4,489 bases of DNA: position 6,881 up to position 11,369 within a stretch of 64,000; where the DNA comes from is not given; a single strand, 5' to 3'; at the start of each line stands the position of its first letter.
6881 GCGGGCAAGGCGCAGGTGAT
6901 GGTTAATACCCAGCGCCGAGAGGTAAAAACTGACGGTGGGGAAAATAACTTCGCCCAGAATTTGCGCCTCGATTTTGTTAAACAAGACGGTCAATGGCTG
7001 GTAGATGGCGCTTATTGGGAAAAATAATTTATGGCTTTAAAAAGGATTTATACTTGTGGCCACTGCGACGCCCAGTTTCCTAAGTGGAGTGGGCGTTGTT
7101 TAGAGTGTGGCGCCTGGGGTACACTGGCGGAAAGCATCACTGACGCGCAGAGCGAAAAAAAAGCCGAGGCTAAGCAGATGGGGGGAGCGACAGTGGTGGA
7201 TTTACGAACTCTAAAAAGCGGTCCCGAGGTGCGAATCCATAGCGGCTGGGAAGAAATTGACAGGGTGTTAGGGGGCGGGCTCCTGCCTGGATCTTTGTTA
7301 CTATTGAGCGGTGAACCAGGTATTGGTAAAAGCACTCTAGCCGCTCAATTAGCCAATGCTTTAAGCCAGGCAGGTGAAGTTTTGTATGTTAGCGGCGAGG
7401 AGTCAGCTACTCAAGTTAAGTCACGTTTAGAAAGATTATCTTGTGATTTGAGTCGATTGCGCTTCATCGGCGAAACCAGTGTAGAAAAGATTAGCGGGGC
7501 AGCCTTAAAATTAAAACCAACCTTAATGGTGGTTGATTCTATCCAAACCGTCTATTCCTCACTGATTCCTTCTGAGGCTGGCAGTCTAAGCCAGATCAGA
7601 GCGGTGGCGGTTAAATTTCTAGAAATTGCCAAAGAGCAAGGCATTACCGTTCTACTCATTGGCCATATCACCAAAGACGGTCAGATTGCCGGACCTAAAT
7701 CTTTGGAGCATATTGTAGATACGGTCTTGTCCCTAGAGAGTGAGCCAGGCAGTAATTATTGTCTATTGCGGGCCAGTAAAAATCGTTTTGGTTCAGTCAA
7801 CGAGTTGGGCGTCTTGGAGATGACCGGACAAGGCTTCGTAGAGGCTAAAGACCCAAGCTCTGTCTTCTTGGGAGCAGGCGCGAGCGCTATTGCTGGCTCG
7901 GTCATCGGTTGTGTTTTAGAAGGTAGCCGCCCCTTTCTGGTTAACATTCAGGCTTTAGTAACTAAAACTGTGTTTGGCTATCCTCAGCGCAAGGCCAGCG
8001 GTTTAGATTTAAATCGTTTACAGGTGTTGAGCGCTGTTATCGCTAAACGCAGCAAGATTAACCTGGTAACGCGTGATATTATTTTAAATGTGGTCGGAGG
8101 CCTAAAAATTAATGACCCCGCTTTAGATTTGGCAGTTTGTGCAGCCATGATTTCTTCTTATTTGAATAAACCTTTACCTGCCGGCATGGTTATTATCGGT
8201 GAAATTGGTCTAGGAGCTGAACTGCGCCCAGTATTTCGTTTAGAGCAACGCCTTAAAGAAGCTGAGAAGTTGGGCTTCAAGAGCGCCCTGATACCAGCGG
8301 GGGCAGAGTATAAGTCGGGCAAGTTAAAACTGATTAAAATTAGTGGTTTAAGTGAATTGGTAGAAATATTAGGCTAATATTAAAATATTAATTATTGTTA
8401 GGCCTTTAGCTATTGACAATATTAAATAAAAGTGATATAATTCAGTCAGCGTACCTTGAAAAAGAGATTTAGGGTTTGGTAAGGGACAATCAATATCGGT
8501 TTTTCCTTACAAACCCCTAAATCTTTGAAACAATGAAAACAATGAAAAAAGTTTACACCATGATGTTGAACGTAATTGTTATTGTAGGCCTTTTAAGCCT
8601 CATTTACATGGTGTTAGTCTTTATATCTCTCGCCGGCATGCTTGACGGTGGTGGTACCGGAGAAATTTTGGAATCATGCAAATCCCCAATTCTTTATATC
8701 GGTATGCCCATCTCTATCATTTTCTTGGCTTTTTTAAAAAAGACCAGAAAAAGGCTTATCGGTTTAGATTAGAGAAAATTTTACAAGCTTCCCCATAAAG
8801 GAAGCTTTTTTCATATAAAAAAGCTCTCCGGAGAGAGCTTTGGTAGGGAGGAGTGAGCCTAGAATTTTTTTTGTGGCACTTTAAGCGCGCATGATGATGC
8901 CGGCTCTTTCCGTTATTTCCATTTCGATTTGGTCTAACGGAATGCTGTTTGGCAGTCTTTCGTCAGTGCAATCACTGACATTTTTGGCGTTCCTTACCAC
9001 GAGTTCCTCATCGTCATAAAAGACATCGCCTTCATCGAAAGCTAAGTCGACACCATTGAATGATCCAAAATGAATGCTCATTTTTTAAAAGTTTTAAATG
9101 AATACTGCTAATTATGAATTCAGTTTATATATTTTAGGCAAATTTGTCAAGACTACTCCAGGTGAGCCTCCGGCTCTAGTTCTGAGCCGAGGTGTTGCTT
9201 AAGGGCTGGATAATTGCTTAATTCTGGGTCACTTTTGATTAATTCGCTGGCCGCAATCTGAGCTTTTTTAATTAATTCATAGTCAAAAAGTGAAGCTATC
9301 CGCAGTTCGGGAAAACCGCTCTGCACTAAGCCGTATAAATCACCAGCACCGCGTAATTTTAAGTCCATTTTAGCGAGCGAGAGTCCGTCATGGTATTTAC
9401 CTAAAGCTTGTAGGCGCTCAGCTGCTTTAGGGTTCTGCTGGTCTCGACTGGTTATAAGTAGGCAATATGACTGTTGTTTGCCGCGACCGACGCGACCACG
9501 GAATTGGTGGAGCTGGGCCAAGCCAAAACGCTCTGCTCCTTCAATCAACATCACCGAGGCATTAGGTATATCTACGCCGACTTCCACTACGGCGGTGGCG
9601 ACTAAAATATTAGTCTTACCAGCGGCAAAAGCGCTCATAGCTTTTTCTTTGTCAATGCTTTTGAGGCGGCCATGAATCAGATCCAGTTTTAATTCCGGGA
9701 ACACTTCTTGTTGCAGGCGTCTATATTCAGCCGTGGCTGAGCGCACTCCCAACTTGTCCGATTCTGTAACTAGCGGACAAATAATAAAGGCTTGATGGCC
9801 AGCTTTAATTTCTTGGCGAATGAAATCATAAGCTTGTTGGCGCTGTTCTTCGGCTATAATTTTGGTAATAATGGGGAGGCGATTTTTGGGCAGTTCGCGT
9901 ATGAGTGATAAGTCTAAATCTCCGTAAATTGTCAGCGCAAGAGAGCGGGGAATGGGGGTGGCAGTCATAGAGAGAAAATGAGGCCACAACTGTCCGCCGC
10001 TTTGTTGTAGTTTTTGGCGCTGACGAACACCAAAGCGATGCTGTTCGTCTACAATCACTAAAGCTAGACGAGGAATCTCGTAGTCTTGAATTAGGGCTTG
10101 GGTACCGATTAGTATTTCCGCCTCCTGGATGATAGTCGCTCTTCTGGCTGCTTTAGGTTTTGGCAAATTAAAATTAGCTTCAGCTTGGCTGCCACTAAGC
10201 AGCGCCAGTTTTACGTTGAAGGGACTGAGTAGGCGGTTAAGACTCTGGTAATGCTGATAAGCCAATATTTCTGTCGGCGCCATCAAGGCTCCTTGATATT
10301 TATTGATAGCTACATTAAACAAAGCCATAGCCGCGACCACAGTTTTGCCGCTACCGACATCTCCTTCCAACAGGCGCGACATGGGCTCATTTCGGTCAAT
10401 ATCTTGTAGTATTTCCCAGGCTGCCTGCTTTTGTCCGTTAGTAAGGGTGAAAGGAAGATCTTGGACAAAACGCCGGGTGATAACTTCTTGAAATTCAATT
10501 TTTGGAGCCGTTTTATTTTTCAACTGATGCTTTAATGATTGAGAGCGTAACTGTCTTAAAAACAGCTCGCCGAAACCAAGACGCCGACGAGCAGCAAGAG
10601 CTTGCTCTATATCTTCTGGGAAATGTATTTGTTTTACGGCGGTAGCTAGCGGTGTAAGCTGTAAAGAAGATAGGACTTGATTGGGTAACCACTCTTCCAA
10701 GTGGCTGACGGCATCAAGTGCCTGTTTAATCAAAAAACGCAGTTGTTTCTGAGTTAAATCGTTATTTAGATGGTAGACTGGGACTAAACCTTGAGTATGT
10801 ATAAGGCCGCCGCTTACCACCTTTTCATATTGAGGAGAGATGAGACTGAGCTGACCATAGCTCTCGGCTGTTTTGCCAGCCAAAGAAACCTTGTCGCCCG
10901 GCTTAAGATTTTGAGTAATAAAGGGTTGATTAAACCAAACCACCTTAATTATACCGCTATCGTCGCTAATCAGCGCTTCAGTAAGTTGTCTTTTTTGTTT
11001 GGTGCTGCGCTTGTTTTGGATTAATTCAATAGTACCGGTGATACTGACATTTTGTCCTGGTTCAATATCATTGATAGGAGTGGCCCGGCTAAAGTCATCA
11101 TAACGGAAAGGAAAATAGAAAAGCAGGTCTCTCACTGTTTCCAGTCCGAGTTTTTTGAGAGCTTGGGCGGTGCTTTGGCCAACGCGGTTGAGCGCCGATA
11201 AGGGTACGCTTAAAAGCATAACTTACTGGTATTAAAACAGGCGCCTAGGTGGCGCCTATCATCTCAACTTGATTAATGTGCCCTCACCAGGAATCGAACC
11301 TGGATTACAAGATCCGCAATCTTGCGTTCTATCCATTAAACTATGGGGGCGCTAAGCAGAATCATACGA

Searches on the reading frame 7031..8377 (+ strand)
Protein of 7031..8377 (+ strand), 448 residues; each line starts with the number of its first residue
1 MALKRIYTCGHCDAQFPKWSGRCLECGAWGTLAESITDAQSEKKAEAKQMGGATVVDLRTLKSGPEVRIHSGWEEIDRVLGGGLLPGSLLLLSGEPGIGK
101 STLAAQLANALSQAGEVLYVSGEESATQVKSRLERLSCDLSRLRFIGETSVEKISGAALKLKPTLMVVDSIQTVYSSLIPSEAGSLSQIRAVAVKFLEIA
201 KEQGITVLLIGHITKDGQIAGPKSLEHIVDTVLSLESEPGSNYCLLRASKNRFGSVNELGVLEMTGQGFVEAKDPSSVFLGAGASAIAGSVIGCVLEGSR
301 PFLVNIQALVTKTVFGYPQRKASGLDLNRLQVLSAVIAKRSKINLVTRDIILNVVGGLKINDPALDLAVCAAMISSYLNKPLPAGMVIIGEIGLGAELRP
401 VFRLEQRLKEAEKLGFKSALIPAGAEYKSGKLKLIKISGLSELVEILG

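Call 26: search_protein_families(library=pfam, proteins=[window:7031-8377:+], max_evalue=0.00001)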
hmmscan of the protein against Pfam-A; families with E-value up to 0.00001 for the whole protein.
window:7031-8377:+ (448 aa): 9 families
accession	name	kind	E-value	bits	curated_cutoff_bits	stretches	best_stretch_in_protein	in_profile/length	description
PF06745.19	ATPase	-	7.7e-17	61.9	26.6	1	70-146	2-80/231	KaiC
PF13481.12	AAA_25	-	3e-15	56.8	27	1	80-218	25-195/195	AAA domain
PF03796.21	DnaB_C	-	3.1e-08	33.7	27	1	69-200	2-141/255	DnaB-like helicase C terminal domain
PF13541.12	ChlI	-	4.5e-08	33.4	27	1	332-423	29-119/121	Subunit ChlI of Mg-chelatase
PF07088.17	GvpD_P-loop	-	5.2e-08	33.4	24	0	86-130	9-53/189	GvpD gas vesicle protein, P-loop domain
PF18073.7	Zn_ribbon_LapB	-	6e-07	29.5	25.7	1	7-34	1-28/28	Rubredoxin metal binding domain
PF13191.12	AAA_16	-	1.1e-06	29.8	32.6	1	84-130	24-64/167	AAA ATPase domain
PF20720.3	nSTAND3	-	3.6e-06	27.2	27.2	1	89-129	19-60/155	Novel STAND NTPase 3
PF13401.12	AAA_22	-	5.5e-06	27.2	27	0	88-212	6-123/130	AAA domain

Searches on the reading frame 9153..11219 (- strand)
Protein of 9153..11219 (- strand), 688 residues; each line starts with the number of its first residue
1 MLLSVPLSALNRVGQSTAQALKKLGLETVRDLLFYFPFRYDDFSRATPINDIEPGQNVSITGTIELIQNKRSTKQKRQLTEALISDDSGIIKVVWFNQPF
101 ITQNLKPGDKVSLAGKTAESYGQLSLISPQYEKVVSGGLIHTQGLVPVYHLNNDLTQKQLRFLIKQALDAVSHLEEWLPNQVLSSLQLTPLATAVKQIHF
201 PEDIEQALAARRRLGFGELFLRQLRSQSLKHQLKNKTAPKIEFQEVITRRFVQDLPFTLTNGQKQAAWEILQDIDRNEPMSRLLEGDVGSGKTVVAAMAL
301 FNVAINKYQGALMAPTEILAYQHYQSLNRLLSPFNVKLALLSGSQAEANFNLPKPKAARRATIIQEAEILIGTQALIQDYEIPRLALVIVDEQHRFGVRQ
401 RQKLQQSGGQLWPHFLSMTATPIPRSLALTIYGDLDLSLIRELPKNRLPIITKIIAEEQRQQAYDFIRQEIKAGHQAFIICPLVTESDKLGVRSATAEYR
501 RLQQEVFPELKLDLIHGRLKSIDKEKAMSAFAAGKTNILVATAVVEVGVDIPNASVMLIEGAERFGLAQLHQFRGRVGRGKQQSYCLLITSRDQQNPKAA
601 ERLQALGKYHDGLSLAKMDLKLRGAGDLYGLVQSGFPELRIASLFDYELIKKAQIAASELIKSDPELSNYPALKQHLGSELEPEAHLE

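Call 26: search_protein_families(library=pfam, proteins=[window:9153-11219:-], max_evalue=0.00001)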
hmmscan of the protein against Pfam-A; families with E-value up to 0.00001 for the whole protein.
window:9153-11219:- (688 aa): 7 families
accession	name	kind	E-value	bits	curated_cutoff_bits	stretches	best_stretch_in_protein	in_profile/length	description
PF17191.10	RecG_wedge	-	4.8e-28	98.2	23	1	11-171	6-162/162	RecG wedge domain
PF00270.35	DEAD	-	6.1e-20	72.1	26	1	263-426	4-163/167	DEAD/DEAH box helicase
PF00271.37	Helicase_C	-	1.2e-17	64.6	23.5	1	465-580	4-109/110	Helicase conserved C-terminal domain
PF04851.21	ResIII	-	5e-09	36.7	22.5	1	258-422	3-162/164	Type III restriction enzyme, res subunit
PF01336.31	tRNA_anti-codon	-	2.3e-07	31.1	27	1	58-133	1-74/75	OB-fold nucleic acid binding domain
PF19833.4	RecG_dom3_C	-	3.4e-07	30.7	26.8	1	611-669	3-63/87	ATP-dependent DNA helicase RecG, domain 3, C-terminal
PF22590.2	Cas3-like_C_2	-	7.7e-06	26.6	27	0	492-581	12-105/106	CRISPR-associated nuclease/helicase Cas3, C-terminal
